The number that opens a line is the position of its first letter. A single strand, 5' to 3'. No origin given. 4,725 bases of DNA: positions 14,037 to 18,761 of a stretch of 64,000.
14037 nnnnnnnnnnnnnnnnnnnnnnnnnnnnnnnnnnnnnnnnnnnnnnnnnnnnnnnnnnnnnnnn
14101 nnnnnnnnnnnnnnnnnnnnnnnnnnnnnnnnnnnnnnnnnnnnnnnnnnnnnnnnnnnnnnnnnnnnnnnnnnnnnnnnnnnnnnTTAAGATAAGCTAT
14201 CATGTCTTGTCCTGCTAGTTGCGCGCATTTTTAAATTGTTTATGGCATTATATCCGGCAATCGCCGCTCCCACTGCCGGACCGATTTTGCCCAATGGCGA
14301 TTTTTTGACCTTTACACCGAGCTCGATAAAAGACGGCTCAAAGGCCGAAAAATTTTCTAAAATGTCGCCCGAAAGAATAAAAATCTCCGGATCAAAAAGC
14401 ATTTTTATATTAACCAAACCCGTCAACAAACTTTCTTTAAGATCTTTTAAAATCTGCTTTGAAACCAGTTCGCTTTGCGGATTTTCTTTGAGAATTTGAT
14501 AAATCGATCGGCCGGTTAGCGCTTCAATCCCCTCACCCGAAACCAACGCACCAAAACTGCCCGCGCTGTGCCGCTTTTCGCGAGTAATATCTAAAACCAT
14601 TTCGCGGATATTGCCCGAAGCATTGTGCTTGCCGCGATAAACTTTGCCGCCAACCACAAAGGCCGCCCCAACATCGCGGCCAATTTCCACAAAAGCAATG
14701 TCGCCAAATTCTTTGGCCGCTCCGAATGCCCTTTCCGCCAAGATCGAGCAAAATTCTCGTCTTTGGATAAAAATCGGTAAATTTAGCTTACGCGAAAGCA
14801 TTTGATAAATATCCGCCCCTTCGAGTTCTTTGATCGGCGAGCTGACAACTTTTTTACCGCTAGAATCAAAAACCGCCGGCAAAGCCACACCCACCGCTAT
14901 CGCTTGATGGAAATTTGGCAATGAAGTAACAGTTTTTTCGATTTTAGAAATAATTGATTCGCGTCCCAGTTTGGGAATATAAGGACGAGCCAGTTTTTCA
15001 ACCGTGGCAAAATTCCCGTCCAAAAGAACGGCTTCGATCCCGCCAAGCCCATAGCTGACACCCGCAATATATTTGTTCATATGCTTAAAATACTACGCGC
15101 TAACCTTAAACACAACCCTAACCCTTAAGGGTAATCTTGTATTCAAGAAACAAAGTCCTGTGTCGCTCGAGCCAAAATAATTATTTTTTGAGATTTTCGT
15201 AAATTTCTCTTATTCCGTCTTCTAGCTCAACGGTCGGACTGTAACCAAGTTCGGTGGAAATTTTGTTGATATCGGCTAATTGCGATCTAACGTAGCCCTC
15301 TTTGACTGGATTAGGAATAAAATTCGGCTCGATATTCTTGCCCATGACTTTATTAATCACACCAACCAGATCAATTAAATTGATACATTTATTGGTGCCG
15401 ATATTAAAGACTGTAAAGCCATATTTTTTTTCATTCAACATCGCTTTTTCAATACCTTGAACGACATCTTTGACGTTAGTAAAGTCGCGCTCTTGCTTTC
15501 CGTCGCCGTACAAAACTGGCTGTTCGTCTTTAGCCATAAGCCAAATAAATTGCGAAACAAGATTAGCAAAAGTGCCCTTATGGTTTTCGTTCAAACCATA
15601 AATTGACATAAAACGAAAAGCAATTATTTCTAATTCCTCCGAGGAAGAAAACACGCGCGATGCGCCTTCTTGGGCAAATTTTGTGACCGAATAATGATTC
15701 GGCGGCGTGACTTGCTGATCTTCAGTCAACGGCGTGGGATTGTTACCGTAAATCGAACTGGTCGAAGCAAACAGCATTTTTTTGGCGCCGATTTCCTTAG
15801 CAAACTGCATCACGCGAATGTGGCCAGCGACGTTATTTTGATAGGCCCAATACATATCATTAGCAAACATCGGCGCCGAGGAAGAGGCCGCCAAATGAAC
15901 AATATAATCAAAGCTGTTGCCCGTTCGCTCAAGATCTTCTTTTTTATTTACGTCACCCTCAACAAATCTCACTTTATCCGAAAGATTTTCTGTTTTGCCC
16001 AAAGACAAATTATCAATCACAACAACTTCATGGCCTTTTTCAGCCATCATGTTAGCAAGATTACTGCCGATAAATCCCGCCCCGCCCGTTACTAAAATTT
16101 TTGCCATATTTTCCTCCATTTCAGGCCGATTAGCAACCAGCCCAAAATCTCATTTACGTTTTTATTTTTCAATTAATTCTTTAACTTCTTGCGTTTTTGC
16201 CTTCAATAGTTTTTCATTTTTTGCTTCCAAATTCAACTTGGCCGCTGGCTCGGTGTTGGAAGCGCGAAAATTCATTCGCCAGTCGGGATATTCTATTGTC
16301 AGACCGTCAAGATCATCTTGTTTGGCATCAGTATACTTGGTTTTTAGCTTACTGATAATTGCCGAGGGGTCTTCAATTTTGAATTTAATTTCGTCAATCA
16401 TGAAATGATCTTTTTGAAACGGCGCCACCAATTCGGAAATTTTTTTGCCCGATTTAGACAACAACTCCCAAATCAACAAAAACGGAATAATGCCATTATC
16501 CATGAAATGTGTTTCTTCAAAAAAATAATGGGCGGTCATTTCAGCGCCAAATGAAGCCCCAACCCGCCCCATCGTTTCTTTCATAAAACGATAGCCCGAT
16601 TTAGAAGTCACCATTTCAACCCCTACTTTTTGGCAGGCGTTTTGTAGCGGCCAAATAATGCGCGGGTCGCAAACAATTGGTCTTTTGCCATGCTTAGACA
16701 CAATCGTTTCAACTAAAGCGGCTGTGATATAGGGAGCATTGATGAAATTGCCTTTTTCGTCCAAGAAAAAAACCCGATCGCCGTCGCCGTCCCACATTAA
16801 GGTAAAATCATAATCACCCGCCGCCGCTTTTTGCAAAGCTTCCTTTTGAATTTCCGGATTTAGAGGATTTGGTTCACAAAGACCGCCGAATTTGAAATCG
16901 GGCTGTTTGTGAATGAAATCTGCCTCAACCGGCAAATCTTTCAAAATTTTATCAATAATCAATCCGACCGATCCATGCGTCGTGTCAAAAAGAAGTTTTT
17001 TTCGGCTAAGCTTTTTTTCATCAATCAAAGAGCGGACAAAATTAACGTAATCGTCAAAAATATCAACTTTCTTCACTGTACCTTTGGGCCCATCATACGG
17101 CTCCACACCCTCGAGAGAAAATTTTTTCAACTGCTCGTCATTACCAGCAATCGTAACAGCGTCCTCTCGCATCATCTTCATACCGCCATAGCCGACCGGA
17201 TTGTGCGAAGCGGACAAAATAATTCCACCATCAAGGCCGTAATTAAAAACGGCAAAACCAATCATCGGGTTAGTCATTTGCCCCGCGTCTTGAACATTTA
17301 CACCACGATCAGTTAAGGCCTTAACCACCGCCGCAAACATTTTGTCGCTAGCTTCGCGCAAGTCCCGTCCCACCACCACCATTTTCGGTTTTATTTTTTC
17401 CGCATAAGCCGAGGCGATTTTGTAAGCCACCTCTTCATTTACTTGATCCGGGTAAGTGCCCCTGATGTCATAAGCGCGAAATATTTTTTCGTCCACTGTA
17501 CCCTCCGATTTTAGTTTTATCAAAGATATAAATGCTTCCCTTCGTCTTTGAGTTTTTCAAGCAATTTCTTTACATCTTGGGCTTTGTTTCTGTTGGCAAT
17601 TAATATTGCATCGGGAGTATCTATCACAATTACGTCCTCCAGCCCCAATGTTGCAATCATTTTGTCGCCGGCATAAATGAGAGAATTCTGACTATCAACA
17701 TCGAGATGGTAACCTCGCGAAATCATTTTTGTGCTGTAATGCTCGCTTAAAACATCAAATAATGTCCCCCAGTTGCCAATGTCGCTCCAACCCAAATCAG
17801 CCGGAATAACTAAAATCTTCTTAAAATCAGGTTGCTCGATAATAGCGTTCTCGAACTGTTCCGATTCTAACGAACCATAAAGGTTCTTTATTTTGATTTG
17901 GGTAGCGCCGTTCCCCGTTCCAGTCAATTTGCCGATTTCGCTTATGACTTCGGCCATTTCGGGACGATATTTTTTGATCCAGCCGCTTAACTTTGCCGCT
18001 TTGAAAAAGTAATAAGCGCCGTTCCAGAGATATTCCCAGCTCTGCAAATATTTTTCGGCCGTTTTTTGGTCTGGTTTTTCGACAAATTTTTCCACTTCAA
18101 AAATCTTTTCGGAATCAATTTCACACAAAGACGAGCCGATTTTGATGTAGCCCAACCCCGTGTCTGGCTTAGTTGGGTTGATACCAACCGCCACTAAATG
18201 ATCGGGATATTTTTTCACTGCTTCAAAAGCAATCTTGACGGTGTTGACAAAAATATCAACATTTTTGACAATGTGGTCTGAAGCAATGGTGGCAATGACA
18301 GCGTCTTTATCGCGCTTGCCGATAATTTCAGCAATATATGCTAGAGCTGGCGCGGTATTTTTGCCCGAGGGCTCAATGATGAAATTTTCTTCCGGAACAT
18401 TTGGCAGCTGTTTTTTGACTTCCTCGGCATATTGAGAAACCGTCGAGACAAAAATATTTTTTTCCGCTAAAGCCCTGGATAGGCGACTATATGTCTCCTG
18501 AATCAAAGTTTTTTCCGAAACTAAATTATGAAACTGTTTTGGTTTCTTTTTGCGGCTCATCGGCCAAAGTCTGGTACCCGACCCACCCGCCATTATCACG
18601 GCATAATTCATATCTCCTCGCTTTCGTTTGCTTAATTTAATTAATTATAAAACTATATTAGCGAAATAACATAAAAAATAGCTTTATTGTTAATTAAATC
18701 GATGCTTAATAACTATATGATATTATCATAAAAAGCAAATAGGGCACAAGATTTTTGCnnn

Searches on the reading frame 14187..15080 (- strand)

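Call 3: search_protein_families(library=pfam, proteins=[window:14187-15080:-], max_evalue=0.01)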
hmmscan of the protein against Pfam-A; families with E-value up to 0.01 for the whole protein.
window:14187-15080:- (297 aa): 1 family
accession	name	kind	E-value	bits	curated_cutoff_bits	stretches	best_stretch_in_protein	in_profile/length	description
PF00480.26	ROK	-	2.9e-23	83.3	22.9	1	6-242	2-246/294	ROK family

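Call 4: search_protein_families(library=ncbifam, proteins=[window:14187-15080:-], max_evalue=0.01)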
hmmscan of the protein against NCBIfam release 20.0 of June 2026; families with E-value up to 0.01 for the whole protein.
window:14187-15080:- (297 aa): 11 families
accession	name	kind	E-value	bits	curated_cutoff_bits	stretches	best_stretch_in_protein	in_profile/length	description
NF047937.1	TransRegNagC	equivalog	1.1e-15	57.8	650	1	42-209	121-287/399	DNA-binding transcriptional regulator NagC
NF042998.1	bglucokin_BglK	equivalog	2.4e-14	53.2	550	1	41-243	38-247/291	beta-glucoside kinase BglK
NF049930.1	TransRegMlc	equivalog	6.8e-13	48.7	530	1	43-210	128-294/405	sugar metabolism global transcriptional regulator Mlc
NF007251.0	PRK09698.1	equivalog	1.2e-11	44.4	253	1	1-242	4-250/304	allose kinase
NF045551.1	GK_Pyrobac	equivalog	1.1e-07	31.4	500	1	60-244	48-240/294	ATP-dependent glucokinase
TIGR00744.1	ROK_glcA_fam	subfamily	1.8e-07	30.8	260.35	1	43-178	40-176/318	ROK family glucokinase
NF007108.0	PRK09557.1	equivalog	6e-07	29.1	443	1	32-240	29-255/303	fructokinase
NF009835.0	PRK13310.1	equivalog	7.8e-07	28.7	380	1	43-167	39-164/303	N-acetylglucosamine kinase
NF045942.1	PolPhglucPhase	equivalog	8.2e-07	29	250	1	47-148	42-146/242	polyphosphate--glucose phosphotransferase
NF047821.1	NactlManKinNanK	equivalog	0.0015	18.2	450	1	92-240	89-243/288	N-acetylmannosamine kinase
NF003461.0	PRK05082.1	subfamily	0.0021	17.5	283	1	94-240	91-243/291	N-acetylmannosamine kinase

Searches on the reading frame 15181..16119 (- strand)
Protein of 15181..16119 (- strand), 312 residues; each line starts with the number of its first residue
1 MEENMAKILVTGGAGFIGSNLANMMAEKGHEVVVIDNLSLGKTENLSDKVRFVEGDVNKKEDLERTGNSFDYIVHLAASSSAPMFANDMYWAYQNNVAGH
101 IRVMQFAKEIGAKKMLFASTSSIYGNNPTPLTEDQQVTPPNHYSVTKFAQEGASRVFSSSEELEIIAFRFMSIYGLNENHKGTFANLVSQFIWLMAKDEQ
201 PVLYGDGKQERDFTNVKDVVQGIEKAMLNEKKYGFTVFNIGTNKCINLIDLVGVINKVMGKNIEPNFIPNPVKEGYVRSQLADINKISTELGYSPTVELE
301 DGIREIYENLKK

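Call 3: search_protein_families(library=pfam, proteins=[window:15181-16119:-], max_evalue=0.01)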
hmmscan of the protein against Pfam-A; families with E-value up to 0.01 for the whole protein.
window:15181-16119:- (312 aa): 17 families
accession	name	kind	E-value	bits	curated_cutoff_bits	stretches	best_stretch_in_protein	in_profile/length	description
PF01370.27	Epimerase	-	1.6e-49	169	20.9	1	8-241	1-240/240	NAD dependent epimerase/dehydratase family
PF16363.11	GDP_Man_Dehyd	-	1.3e-45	156.8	27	1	9-305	1-331/332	GDP-mannose 4,6 dehydratase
PF01073.25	3Beta_HSD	-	2.6e-15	56.7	22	1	9-184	1-192/280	3-beta hydroxysteroid dehydrogenase/isomerase family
PF07993.18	NAD_binding_4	-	1e-14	54.8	20.1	1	44-221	55-256/258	Male sterility protein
PF04321.23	RmlD_sub_bind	-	4.2e-14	52.7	27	1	7-227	2-197/287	RmlD substrate binding domain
PF02719.21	Polysacc_synt_2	-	1.5e-13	51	20.2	1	8-263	1-251/293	Polysaccharide biosynthesis protein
PF05368.20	NmrA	-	7.3e-09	36.1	27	2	7-120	4-107/298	NmrA-like family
PF13460.12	NAD_binding_10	-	2.4e-08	34.5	27.2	1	12-150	1-127/184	NAD(P)H-binding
PF00106.31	adh_short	-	1.7e-05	24.8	26.6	1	8-66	3-67/195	short chain dehydrogenase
PF01488.26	Shikimate_DH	-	7.4e-05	23.3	24.3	1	5-93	12-98/138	Shikimate / quinate 5-dehydrogenase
PF08659.16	KR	-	0.00012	22.5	22.6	1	7-126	2-143/180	KR domain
PF03721.20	UDPG_MGDP_dh_N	-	0.00036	20.6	27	1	13-38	7-32/187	UDP-glucose/GDP-mannose dehydrogenase family, NAD binding domain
PF02254.24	TrkA_N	-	0.00069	20.4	23.8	1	13-74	5-67/116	TrkA-N domain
PF13561.12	adh_short_C2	-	0.002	18.2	27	1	17-157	8-157/236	Enoyl-(Acyl carrier protein) reductase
PF02737.24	3HCDH_N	-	0.0022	18.4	22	1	13-62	6-51/180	3-hydroxyacyl-CoA dehydrogenase, NAD binding domain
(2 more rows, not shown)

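Call 4: search_protein_families(library=ncbifam, proteins=[window:15181-16119:-], max_evalue=0.01)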
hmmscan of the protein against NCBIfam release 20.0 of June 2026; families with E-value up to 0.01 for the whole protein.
window:15181-16119:- (312 aa): 72 families (the best 25 are shown)
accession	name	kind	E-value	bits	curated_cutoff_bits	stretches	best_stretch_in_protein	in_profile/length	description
TIGR02197.1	heptose_epim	equivalog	9.7e-50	169.5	274.6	1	8-311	1-314/316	ADP-glyceromanno-heptose 6-epimerase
TIGR01179.1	galE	equivalog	6.9e-44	150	262.3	1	7-305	1-320/332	UDP-glucose 4-epimerase GalE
TIGR01181.1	dTDP_gluc_dehyt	equivalog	4.3e-36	124.6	365.1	1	7-305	1-306/321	dTDP-glucose 4,6-dehydratase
NF011728.1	PRK15181.1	equivalog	6.1e-36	124.1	760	1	7-305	17-332/348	Vi polysaccharide biosynthesis UDP-N-acetylglucosaminuronic acid C-4 epimerase TviC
TIGR04180.1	EDH_00030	hypoth_equivalog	4.2e-33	114.7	475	1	8-290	1-289/297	NAD-dependent 4,6-dehydratase LegB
NF008360.0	PRK11150.1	equivalog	4.4e-25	88.5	452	1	8-306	2-302/310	ADP-glyceromanno-heptose 6-epimerase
NF007956.0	PRK10675.1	subfamily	1.3e-24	86.9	394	1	7-304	2-323/338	UDP-glucose 4-epimerase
NF042422.1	oxyalk_red_OleD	equivalog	6.9e-19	68.4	580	1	7-222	2-210/329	2-alkyl-3-oxoalkanoate reductase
NF047922.1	GDPFucSynFcl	equivalog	9.1e-19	68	500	1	6-309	3-300/308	GDP-L-fucose synthase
TIGR03466.1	HpnA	hypoth_equivalog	2e-18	66.4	367.65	1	7-165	2-162/327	hopanoid-associated sugar epimerase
NF041015.1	UDPsulfquin_syn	equivalog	3.8e-18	65.6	575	3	201-311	252-364/384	UDP-sulfoquinovose synthase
NF008872.0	PRK11908.1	equivalog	1.2e-16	60.7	294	1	5-244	1-255/349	bifunctional UDP-4-keto-pentose/UDP-xylose synthase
NF042423.1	oxyalk_red_Shew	equivalog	2.8e-16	59.5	580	1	3-180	6-181/331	2-alkyl-3-oxoalkanoate reductase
NF007490.0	PRK10084.1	subfamily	1e-14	54.3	649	1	7-306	2-330/361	dTDP-glucose 4,6-dehydratase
TIGR01214.1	rmlD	equivalog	1.3e-13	50.8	224.05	1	7-191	1-163/285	dTDP-4-dehydrorhamnose reductase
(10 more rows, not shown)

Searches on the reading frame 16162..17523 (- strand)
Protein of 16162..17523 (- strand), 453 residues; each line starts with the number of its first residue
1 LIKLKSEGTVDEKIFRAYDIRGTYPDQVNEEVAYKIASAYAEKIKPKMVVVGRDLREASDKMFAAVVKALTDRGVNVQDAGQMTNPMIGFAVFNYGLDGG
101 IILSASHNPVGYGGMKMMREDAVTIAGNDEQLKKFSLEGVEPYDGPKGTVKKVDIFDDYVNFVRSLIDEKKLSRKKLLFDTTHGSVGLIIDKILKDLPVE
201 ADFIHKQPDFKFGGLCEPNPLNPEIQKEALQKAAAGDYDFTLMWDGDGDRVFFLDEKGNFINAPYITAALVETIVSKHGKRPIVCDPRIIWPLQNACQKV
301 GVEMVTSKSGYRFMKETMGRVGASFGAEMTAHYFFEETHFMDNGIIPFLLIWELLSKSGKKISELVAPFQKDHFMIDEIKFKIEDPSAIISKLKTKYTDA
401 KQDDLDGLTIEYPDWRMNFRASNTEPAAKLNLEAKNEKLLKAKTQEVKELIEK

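Call 3: search_protein_families(library=pfam, proteins=[window:16162-17523:-], max_evalue=0.01)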
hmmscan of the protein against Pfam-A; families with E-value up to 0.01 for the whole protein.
window:16162-17523:- (453 aa): 4 families
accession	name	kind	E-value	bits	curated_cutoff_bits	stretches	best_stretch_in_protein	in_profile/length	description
PF02878.22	PGM_PMM_I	-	7.7e-30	103.8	22.5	1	13-130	2-124/138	Phosphoglucomutase/phosphomannomutase, alpha/beta/alpha domain I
PF02879.22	PGM_PMM_II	-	5.3e-17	62.7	29.3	1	157-258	1-103/103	Phosphoglucomutase/phosphomannomutase, alpha/beta/alpha domain II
PF02880.22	PGM_PMM_III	-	2.4e-16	60.3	20.7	1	267-368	6-111/115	Phosphoglucomutase/phosphomannomutase, alpha/beta/alpha domain III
PF00408.26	PGM_PMM_IV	-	7.8e-05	23.1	23.1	1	378-447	1-65/68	Phosphoglucomutase/phosphomannomutase, C-terminal domain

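Call 4: search_protein_families(library=ncbifam, proteins=[window:16162-17523:-], max_evalue=0.01)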
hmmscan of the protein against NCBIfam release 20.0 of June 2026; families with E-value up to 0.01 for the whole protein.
window:16162-17523:- (453 aa): 7 families
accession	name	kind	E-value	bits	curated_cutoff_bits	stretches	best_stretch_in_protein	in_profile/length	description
NF011943.0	PRK15414.1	subfamily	3e-92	310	801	1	14-452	6-455/456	phosphomannomutase CpsG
TIGR03990.1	Arch_GlmM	equivalog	1.4e-81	274.6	439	1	13-451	2-444/444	phosphoglucosamine mutase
NF007088.0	PRK09542.1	equivalog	2.5e-77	260.8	618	1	12-452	9-454/456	phosphomannomutase/phosphoglucomutase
NF046027.1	PhglucPhmanMutPgmG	equivalog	1.1e-52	179.3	600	1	10-451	5-450/460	phosphoglucomutase/phosphomannomutase PgmG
TIGR01455.1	glmM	equivalog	4.2e-42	144.4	447.55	1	42-452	33-441/442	phosphoglucosamine mutase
NF005737.0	PRK07564.1-1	equivalog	9.1e-11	41.1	378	2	42-112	46-119/543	alpha-D-glucose phosphate-specific phosphoglucomutase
TIGR01132.1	pgm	equivalog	0.0083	14.6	778.05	0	32-117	64-158/546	phosphoglucomutase (alpha-D-glucose-1,6-bisphosphate-dependent)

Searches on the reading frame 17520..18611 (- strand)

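Call 3: search_protein_families(library=pfam, proteins=[window:17520-18611:-], max_evalue=0.01)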
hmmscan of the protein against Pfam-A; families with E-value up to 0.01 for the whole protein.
window:17520-18611:- (363 aa): 3 families
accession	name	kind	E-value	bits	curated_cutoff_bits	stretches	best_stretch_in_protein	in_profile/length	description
PF00483.29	NTP_transferase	-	2.3e-41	142.5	21.2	1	4-289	2-240/245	Nucleotidyl transferase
PF22640.1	ManC_GMP_beta-helix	-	2.7e-20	72.5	27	1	301-354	2-55/55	MannoseP isomerase/GMP-like beta-helix domain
PF12804.13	NTP_transf_3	-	0.00051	20.7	27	1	4-75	1-66/160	MobA-like NTP transferase domain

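Call 4: search_protein_families(library=ncbifam, proteins=[window:17520-18611:-], max_evalue=0.01)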
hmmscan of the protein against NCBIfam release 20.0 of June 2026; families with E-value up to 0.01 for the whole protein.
window:17520-18611:- (363 aa): 16 families
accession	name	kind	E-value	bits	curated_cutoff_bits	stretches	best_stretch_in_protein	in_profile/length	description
TIGR01479.1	GMP_PMI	equivalog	2.3e-88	297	372.95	1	4-359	3-350/467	mannose-1-phosphate guanylyltransferase/mannose-6-phosphate isomerase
NF012004.0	PRK15460.1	equivalog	3.2e-74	250.3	859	1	3-360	7-361/478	mannose-1-phosphate guanyltransferase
NF041173.1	Sug_nt_acttase_Thmprot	equivalog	1e-07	31.3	600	1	4-101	3-98/405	bifunctional sugar-1-phosphate nucleotidylyltransferase/acetyltransferase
TIGR03992.1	Arch_glmU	subfamily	1.2e-07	31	292.1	1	3-119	2-113/393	bifunctional sugar-1-phosphate nucleotidylyltransferase/acetyltransferase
TIGR01173.1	glmU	equivalog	7.9e-07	28.3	366.85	1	4-216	3-185/452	bifunctional UDP-N-acetylglucosamine diphosphorylase/glucosamine-1-phosphate N-acetyltransferase GlmU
NF001183.0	PRK00155.1-3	subfamily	1e-06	28.2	166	1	1-106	1-107/237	D-ribitol-5-phosphate cytidylyltransferase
NF012024.0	PRK15480.1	equivalog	1e-05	24.8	588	0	4-106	6-109/292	glucose-1-phosphate thymidylyltransferase RfbA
NF010934.1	PRK14354.1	equivalog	1.2e-05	24.1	450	1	3-215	1-184/447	bifunctional UDP-N-acetylglucosamine diphosphorylase/glucosamine-1-phosphate N-acetyltransferase GlmU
TIGR00453.1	ispD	equivalog_domain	3.6e-05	23.3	181.3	1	4-72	2-65/219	2-C-methyl-D-erythritol 4-phosphate cytidylyltransferase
NF006899.0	PRK09382.1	equivalog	0.00033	19.9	417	1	4-74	9-74/387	bifunctional 2-C-methyl-D-erythritol 4-phosphate cytidylyltransferase/2-C-methyl-D-erythritol 2,4-cyclodiphosphate synthase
TIGR01099.1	galU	equivalog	0.00046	19.8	326.8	0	104-187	121-196/261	UTP--glucose-1-phosphate uridylyltransferase GalU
NF010933.0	PRK14353.1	equivalog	0.00097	17.8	505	1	3-150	7-141/453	bifunctional UDP-N-acetylglucosamine diphosphorylase/glucosamine-1-phosphate N-acetyltransferase GlmU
NF041313.1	UDPGP_AglF_Halo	equivalog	0.0011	18.5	400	1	4-55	3-52/234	UTP--glucose-1-phosphate uridylyltransferase AglF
NF009924.0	PRK13385.1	subfamily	0.0018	17.9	342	0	1-108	1-103/230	2-C-methyl-D-erythritol 4-phosphate cytidylyltransferase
NF010940.0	PRK14360.1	equivalog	0.0023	16.6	602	1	5-105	5-98/452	bifunctional UDP-N-acetylglucosamine diphosphorylase/glucosamine-1-phosphate N-acetyltransferase GlmU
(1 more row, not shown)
